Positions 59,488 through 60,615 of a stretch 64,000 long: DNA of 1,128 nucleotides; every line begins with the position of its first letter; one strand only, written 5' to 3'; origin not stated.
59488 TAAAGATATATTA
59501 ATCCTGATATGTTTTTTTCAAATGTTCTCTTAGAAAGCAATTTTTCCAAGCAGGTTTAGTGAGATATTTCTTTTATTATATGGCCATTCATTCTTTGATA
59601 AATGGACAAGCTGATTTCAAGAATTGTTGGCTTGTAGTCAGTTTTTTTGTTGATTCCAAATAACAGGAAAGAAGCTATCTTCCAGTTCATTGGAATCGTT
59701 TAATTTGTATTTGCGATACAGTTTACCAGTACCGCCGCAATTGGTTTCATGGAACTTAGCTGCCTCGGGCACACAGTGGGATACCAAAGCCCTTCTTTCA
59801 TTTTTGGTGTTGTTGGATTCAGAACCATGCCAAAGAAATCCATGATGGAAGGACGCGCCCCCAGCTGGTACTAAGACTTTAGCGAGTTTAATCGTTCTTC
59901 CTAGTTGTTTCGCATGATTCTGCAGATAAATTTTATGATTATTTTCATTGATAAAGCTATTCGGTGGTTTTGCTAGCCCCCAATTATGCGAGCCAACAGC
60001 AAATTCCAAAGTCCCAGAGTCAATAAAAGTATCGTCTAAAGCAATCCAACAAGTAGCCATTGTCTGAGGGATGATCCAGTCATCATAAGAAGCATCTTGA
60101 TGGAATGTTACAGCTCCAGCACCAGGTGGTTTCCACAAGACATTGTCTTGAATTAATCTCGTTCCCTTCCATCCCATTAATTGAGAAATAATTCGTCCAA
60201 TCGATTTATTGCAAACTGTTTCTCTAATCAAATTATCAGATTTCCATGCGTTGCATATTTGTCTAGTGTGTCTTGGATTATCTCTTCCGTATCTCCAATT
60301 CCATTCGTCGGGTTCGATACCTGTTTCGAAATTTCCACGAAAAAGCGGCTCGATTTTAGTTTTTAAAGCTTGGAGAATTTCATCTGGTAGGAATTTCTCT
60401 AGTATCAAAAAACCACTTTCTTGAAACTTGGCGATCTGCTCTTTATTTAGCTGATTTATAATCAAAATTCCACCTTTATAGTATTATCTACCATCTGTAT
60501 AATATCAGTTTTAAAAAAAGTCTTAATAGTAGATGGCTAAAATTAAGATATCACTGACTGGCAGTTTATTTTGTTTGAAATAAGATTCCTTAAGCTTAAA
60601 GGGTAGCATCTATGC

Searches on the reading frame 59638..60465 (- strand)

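Call 54: search_protein_families(library=pfam, proteins=[window:59638-60465:-], max_evalue=0.00001)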
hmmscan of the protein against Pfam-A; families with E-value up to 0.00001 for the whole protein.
window:59638-60465:- (275 aa): 1 family
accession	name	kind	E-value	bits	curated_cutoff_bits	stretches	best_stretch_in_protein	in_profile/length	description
PF05721.19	PhyH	-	6.8e-24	85.8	22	1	14-226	1-213/213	Phytanoyl-CoA dioxygenase (PhyH)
